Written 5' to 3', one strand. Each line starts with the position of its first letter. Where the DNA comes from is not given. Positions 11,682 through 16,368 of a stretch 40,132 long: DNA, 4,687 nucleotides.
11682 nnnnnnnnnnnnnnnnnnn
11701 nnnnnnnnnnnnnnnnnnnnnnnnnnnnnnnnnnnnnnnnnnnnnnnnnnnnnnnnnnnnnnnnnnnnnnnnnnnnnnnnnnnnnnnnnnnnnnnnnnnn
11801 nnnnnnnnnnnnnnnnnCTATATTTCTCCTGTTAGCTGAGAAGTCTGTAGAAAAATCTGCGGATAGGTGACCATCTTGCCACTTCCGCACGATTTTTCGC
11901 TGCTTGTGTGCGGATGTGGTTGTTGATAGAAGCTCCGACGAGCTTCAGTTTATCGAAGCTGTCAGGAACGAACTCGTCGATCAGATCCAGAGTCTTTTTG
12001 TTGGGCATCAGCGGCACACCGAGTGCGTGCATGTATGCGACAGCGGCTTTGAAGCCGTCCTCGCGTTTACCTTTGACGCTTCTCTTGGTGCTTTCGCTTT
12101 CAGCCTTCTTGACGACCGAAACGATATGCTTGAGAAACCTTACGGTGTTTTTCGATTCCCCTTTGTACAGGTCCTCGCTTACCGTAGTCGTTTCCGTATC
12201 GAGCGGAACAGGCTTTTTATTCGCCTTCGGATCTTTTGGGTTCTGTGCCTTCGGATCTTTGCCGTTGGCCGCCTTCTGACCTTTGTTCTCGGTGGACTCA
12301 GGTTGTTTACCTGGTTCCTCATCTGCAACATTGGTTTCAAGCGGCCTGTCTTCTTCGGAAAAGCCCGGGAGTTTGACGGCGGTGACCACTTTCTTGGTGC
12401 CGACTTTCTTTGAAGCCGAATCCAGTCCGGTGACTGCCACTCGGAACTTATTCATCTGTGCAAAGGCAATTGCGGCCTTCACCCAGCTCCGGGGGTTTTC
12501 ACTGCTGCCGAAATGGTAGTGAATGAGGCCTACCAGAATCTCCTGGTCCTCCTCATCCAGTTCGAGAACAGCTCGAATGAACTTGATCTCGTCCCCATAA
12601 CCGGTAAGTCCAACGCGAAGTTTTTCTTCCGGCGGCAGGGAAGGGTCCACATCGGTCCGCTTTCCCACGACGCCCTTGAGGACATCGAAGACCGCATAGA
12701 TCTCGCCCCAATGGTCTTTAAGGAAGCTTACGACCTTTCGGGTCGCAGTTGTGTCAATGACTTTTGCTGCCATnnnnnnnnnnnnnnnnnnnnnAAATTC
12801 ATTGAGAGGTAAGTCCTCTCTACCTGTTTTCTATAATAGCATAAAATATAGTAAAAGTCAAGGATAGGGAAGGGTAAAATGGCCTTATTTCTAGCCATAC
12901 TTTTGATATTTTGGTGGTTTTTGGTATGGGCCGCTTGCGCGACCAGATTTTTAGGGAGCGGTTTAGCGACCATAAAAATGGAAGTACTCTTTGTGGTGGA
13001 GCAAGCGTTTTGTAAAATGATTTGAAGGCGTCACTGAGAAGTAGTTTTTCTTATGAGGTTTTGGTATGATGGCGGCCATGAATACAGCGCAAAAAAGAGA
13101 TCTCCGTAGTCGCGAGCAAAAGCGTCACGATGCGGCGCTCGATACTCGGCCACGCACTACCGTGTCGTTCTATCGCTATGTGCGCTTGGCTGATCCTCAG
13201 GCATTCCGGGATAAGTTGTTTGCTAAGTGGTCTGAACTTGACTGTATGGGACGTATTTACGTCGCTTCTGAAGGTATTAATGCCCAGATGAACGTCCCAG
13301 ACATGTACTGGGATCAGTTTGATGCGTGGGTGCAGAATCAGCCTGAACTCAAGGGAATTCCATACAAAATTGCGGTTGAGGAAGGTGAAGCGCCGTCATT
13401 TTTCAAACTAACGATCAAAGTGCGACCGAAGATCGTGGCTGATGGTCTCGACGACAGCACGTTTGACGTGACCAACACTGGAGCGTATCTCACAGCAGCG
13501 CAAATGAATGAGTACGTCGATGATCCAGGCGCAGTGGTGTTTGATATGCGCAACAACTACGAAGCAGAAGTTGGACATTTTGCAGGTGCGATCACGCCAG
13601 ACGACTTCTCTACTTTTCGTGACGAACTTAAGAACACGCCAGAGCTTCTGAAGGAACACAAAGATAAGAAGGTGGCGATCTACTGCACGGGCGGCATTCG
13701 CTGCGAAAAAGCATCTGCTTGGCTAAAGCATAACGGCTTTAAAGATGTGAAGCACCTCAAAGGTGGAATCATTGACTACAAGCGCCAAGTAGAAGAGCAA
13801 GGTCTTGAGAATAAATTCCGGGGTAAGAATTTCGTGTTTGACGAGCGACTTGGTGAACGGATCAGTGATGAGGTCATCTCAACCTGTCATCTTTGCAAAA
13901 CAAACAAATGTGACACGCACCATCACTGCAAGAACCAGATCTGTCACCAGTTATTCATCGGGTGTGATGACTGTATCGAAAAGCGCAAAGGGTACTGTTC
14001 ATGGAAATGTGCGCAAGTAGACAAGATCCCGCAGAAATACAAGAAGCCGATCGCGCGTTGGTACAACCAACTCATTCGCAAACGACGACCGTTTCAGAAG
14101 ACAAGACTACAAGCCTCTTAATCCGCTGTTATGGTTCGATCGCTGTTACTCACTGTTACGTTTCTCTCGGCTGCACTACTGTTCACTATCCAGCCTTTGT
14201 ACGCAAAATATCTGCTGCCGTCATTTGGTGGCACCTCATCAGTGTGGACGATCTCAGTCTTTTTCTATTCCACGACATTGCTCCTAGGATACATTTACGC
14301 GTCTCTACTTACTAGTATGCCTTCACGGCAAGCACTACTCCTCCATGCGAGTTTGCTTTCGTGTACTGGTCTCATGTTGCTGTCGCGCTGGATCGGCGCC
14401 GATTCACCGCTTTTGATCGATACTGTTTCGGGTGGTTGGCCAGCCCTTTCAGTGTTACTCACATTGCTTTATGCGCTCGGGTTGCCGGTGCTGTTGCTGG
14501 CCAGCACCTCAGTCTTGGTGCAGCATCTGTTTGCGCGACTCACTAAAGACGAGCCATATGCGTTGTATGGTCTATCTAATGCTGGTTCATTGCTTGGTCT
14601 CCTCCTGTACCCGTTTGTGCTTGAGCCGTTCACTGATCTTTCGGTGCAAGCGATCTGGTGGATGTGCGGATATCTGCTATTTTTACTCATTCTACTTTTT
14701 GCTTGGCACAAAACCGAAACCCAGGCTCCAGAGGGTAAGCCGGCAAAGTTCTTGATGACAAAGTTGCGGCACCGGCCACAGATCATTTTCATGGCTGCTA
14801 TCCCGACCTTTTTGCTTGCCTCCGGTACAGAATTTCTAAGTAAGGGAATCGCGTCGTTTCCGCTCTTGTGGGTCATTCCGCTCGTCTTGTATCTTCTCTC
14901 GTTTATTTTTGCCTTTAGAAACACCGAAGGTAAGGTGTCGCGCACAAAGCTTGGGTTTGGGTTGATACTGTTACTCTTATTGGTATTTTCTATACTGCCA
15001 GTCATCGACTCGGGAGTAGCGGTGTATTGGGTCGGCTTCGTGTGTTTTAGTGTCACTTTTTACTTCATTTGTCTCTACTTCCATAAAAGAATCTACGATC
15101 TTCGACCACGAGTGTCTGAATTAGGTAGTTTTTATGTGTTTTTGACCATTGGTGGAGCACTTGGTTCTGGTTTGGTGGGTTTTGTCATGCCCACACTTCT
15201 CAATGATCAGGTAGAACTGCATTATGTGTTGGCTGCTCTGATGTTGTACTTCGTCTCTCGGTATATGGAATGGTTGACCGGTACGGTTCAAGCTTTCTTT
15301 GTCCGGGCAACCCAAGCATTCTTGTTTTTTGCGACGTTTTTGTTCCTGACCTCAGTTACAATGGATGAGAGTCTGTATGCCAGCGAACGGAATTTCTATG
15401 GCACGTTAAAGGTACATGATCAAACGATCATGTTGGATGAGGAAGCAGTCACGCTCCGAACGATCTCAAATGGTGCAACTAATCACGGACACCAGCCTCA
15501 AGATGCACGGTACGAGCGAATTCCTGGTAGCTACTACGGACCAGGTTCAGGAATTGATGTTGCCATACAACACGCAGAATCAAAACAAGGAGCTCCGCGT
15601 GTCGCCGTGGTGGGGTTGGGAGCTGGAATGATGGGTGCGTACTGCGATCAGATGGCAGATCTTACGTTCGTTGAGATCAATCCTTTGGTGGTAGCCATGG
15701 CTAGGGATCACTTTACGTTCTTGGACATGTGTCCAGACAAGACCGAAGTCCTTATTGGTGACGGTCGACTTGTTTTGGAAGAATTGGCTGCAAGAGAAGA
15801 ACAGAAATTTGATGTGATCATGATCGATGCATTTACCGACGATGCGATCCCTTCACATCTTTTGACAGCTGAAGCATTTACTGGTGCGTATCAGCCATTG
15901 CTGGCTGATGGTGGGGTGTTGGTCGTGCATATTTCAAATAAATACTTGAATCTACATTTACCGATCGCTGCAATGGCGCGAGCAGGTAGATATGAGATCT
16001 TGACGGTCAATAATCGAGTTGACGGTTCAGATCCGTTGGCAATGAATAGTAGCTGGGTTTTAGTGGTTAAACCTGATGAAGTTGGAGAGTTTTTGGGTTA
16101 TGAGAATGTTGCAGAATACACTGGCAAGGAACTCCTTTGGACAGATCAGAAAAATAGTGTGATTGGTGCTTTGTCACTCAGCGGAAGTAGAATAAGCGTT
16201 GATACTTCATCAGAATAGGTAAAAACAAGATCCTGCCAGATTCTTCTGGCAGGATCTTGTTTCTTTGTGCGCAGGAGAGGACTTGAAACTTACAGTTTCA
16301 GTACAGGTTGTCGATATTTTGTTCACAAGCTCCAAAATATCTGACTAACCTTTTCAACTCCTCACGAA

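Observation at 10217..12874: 2.6-kb foreign-looking islet inserted into the pilin locus between 10-bp direct repeats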

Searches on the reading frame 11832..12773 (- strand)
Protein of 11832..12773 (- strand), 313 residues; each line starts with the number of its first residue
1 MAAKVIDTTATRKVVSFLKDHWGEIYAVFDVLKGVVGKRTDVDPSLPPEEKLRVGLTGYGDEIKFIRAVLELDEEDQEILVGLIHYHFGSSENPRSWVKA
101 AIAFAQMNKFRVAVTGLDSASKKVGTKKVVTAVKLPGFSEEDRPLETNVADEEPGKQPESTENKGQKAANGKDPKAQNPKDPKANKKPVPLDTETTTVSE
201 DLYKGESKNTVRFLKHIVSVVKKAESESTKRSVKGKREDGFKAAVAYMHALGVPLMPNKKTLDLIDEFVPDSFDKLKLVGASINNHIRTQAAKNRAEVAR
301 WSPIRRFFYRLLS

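Call 5: search_protein_families(library=pfam, proteins=[window:11832-12773:-], max_evalue=0.1)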
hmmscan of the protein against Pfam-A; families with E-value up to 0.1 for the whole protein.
window:11832-12773:- (313 aa): 0 families

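Call 13: find_encoding_contigs(protein=window:11832-12773:-, flank=10000, max_places=10)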
Protein window:11832-12773:- (313 aa): 3 contigs read that carry it; 3 places shown.
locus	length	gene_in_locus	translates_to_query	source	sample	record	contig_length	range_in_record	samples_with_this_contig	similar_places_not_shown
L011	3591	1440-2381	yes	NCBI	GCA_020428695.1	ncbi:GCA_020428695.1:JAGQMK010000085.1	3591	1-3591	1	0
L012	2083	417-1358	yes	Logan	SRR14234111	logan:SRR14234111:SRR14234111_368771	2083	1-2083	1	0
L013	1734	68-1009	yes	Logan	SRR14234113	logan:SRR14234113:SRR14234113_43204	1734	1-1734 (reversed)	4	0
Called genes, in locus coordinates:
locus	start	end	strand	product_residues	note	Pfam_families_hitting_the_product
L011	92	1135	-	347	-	PF17773:UPF0176_N, PF00581:Rhodanese, PF12368:Rhodanese_C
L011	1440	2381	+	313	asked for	-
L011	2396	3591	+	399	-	?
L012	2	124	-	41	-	?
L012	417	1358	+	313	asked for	-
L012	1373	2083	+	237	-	?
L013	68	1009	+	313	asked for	-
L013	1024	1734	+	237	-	?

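Call 16: find_homologous_proteins(query=window:11832-12773:-)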
Query window:11832-12773:- (313 aa): 4 proteins with E <= 0.001 among 1945 candidates.
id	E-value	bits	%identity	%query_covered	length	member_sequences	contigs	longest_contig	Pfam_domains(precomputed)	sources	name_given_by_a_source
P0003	3.3e-202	688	100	100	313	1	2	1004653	-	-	-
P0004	1.2e-60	224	40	98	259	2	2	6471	-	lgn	-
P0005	4.0e-58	215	40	98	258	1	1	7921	-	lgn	-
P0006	2.6e-57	213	36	99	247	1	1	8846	-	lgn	-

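Call 18: find_encoding_contigs(protein=P0004, flank=10000)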
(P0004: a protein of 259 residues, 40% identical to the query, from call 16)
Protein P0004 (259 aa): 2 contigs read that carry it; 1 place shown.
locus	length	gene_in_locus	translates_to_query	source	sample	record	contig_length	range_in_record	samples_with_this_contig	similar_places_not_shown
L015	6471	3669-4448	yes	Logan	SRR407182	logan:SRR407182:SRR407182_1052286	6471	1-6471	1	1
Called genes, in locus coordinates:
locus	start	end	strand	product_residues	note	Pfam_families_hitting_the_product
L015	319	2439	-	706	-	-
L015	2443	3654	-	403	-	PF17773:UPF0176_N, PF00581:Rhodanese, PF12368:Rhodanese_C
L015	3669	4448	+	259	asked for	-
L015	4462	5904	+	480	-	-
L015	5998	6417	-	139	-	PF18895:T4SS_pilin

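Call 19: find_encoding_contigs(protein=P0005, flank=10000)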
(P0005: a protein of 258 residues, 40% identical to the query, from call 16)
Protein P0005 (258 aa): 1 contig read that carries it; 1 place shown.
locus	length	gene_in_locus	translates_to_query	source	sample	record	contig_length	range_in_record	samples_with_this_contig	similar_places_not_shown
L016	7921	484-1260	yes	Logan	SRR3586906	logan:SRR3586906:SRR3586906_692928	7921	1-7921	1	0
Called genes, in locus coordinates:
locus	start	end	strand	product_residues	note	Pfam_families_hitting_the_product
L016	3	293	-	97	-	?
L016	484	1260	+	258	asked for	-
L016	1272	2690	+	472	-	-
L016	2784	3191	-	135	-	PF18895:T4SS_pilin (weak)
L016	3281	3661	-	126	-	PF18895:T4SS_pilin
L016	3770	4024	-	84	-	PF18895:T4SS_pilin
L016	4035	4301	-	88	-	PF18895:T4SS_pilin (weak)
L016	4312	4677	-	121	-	PF18895:T4SS_pilin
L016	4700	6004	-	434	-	-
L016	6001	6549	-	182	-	PF01209:Ubie_methyltran (weak), PF13847:Methyltransf_31 (weak), PF08241:Methyltransf_11, PF13649:Methyltransf_25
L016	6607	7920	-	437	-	?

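Call 20: find_encoding_contigs(protein=P0006, flank=10000)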
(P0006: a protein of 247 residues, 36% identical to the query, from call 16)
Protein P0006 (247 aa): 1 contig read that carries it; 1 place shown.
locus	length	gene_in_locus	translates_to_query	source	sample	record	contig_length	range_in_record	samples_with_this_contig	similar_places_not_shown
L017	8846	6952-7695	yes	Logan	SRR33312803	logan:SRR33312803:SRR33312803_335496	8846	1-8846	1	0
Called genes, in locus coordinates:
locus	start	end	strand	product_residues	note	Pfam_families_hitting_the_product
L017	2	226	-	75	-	?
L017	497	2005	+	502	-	PF00009:GTP_EFTU, PF01926:MMR_HSR1, PF22042:EF-G_D2, PF11987:IF-2, PF03144:GTP_EFTU_D2 (weak)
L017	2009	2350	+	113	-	PF02033:RBFA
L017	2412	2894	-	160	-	-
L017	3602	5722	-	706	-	-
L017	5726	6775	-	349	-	PF17773:UPF0176_N, PF00581:Rhodanese, PF12368:Rhodanese_C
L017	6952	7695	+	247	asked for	-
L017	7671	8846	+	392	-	?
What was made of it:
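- Contigs with geneA homologues 36-40% identical place the pair next to trhO, and next to the pilin genes wherever the contig reaches them (calls 16, 18-20).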

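Call 51: search_protein_families(library=padloc, proteins=[window:11832-12773:-], max_evalue=0.1)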
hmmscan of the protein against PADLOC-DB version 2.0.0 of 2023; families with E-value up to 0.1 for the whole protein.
window:11832-12773:- (313 aa): 0 families

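Call 52: search_protein_families(library=ncbifam, proteins=[window:11832-12773:-], max_evalue=0.1)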
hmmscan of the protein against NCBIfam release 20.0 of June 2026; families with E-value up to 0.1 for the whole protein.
window:11832-12773:- (313 aa): 0 families

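Call 55: predict_structure(alignment_id=A7)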
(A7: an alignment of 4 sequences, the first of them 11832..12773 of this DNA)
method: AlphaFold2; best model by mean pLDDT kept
length: 313 residues; sequences in the alignment: 4
mean_pLDDT: 54.3   pTM: 0.52
mean pLDDT of the five models: 54.3, 50.6, 47.9, 46.1, 40.2
residues with pLDDT >= 90: 5; 70-90: 79; 50-70: 81; < 50: 148
segments of 3 or more residues with pLDDT < 50: 1-8, 37-44, 46-59, 113-206, 277-284, 307-313
pLDDT, mean of each block of 10 residues (from residue 1): 42 62 60 47 43 41 68 80 82 75 65 43 36 38 35 32 26 32 31 35 46 80 89 86 79 65 71 53 48 51 50 31
secondary structure, 60 per line:
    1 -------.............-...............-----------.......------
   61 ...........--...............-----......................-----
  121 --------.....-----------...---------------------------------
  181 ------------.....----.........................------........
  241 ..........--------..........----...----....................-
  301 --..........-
elements in order: H8-20 H22-36 H48-54 H61-71 H74-88 H94-115 E129-133 E145-147 E193-197 H202-226 H233-250 H259-268 H280-299 H303-312

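Call 64: fold_search(model_id=the predicted structure, library=pdb)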
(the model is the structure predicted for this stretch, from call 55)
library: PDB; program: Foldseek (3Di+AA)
matches with E <= 10: 37; with E <= 0.001: 0
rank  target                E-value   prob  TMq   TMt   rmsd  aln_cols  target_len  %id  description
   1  6z7d_A                6.2e-01  0.04  0.08  0.07  25.7       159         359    7  Variant Surface Glycoprotein VSGsur mutant H122A soaked in 0.77 mM Suramin. (released 2021-03-17)
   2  6z7b_A                1.4e+00  0.02  0.07  0.06  25.6       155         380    8  Variant Surface Glycoprotein VSGsur bound to suramin (released 2021-03-24)
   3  6z7a_A                1.8e+00  0.02  0.08  0.08  25.1       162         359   10  Variant Surface Glycoprotein VSGsur (released 2021-05-26)
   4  8b6h_DC               2.2e+00  0.03  0.15  0.11  17.1       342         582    8  Cryo-EM structure of cytochrome c oxidase dimer (complex IV) from respiratory supercomplex of Tetrahymena thermophila (released 2023-03-29)
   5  8oui_C                2.8e+00  0.02  0.11  0.09  17.5       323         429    9  Complex of ASCT2 with Suppressyn (released 2024-05-01)
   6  8xqw_F                3.0e+00  0.03  0.08  0.04  20.1       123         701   13  Cryo-EM structure of the Ycf2-FtsHi motor complex from Chlamydomonas reinhardtii in AMPPNP bound state (released 2024-09-11)
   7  8iep_C                3.3e+00  0.02  0.14  0.15  21.9       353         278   10  Cryo-EM structure of GPR156C/D of G-protein free GPR156 (local refine) (released 2024-02-14)
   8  8ieb_A                3.5e+00  0.02  0.16  0.17  17.3       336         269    8  Cryo-EM structure of GPR156 of GPR156-miniGo-scFv16 complex (local refine) (released 2024-02-14)
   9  9hcd_5                3.5e+00  0.02  0.10  0.08  15.0       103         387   13  Mouse mitoribosome large subunit assembly intermediate (with uL16m) bound to MRM3-dimer, DDX28 and the MALSU-L0R8F8-mt (released 2025-06-11)
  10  6z79_A                3.5e+00  0.02  0.09  0.09  25.0       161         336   10  Variant Surface Glycoprotein VSGsur, I3C ("Magic Triangle") derivative used for phasing of the structure and subsequen (released 2021-03-17)
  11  8rd8_GS               3.7e+00  0.06  0.18  0.27  17.5       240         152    9  Cryo-EM structure of P. urativorans 70S ribosome in complex with hibernation factors Balon and RaiA (structure 1). (released 2024-02-21)
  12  8fvy_F                3.9e+00  0.08  0.12  0.17  11.9        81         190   12  40S subunit of the Giardia lamblia 80S ribosome (released 2024-01-24)
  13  9e71_BH               3.9e+00  0.06  0.18  0.23  15.3       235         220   10  Cryo-EM structure of the Pyrobaculum calidifontis 70S ribosome (released 2024-11-20)
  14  4k1p_C                4.1e+00  0.02  0.15  0.15  20.9       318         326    9  Structure of the NheA component of the Nhe toxin from Bacillus cereus (released 2013-09-18)
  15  3j6x_S5               4.3e+00  0.08  0.12  0.16  12.1        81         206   14  S. cerevisiae 80S ribosome bound with Taura syndrome virus (TSV) IRES, 5 degree rotation (Class II) (released 2014-06-11)
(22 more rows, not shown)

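Call 68: find_related_loci(query=A3, collection=viral_contigs, flank=8000)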
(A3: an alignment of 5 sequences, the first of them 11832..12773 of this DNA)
Query A3 (313 aa) in viral_contigs; peptide patterns used: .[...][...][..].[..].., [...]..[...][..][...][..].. (x = any residue, [..] = any of these).
23 stretches matched a pattern, but none encodes a relative of the query by tblastn (E <= 1e-3).

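Call 74: search_solved_structures(query=A3, max_evalue=1)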
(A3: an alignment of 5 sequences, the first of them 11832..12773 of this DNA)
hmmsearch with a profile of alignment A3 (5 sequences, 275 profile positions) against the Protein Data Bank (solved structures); distinct sequences matched with E-value up to 1: 0.

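Call 76: search_protein_families(library=phrogs, proteins=[window:11832-12773:-], max_evalue=0.1)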
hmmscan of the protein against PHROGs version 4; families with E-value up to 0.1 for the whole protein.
window:11832-12773:- (313 aa): 0 families

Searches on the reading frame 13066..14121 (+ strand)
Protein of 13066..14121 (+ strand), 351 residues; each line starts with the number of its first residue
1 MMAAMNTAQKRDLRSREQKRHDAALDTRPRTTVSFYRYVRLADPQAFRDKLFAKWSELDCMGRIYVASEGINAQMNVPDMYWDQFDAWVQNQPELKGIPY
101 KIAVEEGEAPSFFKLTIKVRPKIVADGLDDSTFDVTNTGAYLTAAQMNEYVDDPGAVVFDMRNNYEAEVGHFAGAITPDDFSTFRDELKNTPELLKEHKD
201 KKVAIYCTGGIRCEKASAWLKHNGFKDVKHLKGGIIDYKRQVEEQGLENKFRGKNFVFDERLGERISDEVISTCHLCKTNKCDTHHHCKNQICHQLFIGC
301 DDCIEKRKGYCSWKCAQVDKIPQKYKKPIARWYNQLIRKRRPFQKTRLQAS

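Call 5: search_protein_families(library=pfam, proteins=[window:13066-14121:+], max_evalue=0.1)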
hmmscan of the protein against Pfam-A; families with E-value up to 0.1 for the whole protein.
window:13066-14121:+ (351 aa): 4 families
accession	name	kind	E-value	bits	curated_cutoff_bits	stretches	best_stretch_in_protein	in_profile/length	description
PF17773.7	UPF0176_N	-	9.7e-23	80.8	26.2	1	31-123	2-92/92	UPF0176 acylphosphatase like domain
PF12368.13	Rhodanese_C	-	2.2e-16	60.3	26.9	1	252-316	1-66/66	Rhodanase C-terminal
PF00581.25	Rhodanese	-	2.2e-12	47.7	22.2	1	143-239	1-100/102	Rhodanese-like domain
PF10497.14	zf-4CXXC_R1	-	0.0045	17.6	22.7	1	270-310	5-46/99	Zinc-finger domain of monoamine-oxidase A repressor R1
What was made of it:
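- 13066..14121 (+): trhO-like rhodanese gene (UPF0176). This is the usual right neighbour of the slot. Pfam UPF0176_N, Rhodanese and Rhodanese_C (call 5).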

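Call 12: find_encoding_contigs(protein=window:13066-14121:+, flank=10000, max_places=10)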
Protein window:13066-14121:+ (351 aa): no gene with exactly this product is on record in the collection.

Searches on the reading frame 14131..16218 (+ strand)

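Call 51: search_protein_families(library=padloc, proteins=[window:14131-16218:+], max_evalue=0.1)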
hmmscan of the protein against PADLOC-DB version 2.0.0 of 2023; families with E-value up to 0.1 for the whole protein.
window:14131-16218:+ (695 aa): 1 family
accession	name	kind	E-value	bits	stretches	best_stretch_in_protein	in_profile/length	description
PDLC04134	mad2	-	3.4e-09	34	1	461-607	266-402/492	mads_2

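Call 52: search_protein_families(library=ncbifam, proteins=[window:14131-16218:+], max_evalue=0.1)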
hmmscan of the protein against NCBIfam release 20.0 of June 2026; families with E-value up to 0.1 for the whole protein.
window:14131-16218:+ (695 aa): 5 families
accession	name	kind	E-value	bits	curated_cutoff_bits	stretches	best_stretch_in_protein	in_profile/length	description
NF037959.1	MFS_SpdSyn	subfamily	1.1e-15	57.4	40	1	331-615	132-398/480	fused MFS/spermidine synthase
NF003380.0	PRK04457.1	equivalog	4.7e-15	55.3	304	1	490-624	72-203/265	polyamine aminopropyltransferase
NF002010.0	PRK00811.1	equivalog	3.5e-09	36.3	260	1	490-614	81-206/287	polyamine aminopropyltransferase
TIGR00417.1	speE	equivalog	1e-06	28.2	249.55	1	488-610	73-195/271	spermidine synthase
NF002956.0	PRK03612.1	equivalog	0.01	14.3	472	1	488-605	300-421/522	polyamine aminopropyltransferase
